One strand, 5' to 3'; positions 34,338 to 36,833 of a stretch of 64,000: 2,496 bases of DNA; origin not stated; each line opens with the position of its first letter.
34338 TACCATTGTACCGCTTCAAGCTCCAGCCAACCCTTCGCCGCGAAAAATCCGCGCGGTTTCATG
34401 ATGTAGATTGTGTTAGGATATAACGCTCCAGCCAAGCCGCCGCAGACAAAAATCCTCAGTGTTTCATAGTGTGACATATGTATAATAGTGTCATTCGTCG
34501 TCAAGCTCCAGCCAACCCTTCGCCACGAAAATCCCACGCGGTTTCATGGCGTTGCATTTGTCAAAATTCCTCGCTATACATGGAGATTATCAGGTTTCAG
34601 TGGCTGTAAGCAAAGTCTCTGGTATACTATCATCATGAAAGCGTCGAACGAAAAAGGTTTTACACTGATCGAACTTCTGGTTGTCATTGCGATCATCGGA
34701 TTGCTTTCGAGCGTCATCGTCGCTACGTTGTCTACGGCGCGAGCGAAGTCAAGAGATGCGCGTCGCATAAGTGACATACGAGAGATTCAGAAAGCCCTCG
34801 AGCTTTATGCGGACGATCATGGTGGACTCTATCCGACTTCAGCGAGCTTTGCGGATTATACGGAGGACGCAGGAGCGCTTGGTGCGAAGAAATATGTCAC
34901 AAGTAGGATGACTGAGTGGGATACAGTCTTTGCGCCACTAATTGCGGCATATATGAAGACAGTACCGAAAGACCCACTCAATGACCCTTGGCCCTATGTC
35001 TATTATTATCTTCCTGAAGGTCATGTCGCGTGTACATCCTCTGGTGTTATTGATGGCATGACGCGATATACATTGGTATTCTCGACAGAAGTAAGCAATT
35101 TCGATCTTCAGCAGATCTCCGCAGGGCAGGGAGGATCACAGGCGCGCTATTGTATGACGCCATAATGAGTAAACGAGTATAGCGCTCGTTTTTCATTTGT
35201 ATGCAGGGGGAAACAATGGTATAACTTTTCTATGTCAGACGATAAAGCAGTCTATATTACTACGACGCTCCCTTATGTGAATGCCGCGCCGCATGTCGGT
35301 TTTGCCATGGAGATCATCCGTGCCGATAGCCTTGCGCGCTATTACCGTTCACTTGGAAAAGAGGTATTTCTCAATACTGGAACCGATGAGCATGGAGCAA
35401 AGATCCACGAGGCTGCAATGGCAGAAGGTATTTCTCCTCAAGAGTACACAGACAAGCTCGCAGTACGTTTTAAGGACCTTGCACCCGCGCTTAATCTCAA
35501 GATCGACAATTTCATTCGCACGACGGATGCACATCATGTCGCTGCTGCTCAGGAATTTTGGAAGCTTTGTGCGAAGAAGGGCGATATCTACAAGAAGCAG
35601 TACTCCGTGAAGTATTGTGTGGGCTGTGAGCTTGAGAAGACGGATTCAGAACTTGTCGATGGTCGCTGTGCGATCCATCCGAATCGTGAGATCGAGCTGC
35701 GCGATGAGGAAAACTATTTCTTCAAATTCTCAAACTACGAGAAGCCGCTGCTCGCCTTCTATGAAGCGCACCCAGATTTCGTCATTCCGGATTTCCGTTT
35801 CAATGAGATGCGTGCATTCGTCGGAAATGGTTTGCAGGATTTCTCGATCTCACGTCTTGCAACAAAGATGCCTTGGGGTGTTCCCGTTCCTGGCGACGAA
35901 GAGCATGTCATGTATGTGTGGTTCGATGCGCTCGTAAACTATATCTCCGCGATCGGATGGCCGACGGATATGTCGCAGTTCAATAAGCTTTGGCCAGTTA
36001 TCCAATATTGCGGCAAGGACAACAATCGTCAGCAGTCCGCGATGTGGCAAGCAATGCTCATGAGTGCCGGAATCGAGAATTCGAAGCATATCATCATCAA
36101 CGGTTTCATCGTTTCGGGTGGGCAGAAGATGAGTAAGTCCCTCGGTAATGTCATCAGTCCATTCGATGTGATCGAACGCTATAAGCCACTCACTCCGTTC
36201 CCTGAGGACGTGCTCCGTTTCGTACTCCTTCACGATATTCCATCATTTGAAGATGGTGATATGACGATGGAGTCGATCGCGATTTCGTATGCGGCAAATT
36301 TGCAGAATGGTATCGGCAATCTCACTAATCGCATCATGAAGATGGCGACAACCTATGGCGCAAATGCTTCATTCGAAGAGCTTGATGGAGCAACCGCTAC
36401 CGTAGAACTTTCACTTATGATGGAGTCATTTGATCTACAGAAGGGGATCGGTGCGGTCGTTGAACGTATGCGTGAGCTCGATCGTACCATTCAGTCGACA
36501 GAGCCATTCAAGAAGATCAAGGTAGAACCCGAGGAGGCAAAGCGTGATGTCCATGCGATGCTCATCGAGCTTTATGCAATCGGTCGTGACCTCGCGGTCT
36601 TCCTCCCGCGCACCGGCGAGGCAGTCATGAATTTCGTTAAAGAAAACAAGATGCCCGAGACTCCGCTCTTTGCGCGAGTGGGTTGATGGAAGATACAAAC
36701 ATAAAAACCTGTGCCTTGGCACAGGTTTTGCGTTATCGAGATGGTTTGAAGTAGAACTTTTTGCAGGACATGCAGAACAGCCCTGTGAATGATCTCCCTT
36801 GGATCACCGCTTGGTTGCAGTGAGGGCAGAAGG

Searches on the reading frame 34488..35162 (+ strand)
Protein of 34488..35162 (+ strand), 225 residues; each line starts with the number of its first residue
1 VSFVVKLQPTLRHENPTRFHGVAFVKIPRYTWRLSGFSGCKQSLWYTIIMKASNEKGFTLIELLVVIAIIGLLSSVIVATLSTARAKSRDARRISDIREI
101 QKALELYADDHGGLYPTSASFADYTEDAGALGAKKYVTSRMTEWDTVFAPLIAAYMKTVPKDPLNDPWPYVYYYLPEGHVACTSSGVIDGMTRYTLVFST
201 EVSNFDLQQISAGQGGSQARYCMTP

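Call 10: search_protein_families(library=pfam, proteins=[window:34488-35162:+], max_evalue=0.001)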
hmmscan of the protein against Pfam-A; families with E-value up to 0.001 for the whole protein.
window:34488-35162:+ (225 aa): 1 family
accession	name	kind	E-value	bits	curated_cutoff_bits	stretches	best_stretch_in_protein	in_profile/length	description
PF07963.17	N_methyl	-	1.2e-08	34.6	21.2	1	53-77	2-26/27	Prokaryotic N-terminal methylation motif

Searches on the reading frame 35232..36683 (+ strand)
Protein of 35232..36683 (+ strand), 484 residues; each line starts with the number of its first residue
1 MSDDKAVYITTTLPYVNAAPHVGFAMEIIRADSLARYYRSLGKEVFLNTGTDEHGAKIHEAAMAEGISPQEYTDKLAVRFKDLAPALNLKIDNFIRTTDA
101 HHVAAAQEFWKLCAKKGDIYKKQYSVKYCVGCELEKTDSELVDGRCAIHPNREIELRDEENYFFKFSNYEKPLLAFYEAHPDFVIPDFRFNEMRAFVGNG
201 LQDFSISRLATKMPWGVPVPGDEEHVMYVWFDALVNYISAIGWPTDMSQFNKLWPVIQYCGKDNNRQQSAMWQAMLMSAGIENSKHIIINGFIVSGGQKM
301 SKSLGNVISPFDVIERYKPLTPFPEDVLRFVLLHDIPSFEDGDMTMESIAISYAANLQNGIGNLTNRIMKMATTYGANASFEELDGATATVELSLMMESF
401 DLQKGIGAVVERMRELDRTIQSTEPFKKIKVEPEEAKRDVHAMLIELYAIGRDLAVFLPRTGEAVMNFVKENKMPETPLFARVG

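Call 10: search_protein_families(library=pfam, proteins=[window:35232-36683:+], max_evalue=0.001)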
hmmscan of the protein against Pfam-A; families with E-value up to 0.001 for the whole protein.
window:35232-36683:+ (484 aa): 4 families
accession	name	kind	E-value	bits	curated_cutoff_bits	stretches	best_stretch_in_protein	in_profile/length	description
PF09334.17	tRNA-synt_1g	-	3.3e-85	286.7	20.1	2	137-369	160-391/391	tRNA synthetases class I (M)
PF00133.28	tRNA-synt_1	-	3.9e-25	88.9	22.7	2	223-333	295-403/414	tRNA synthetases class I (I, L, M and V)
PF01406.26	tRNA-synt_1e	-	1.3e-10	41.6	27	1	280-319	234-273/301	tRNA synthetases class I (C) catalytic domain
PF01921.24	tRNA-synt_1f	-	0.00017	21.1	27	0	260-334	240-311/360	tRNA synthetases class I (K)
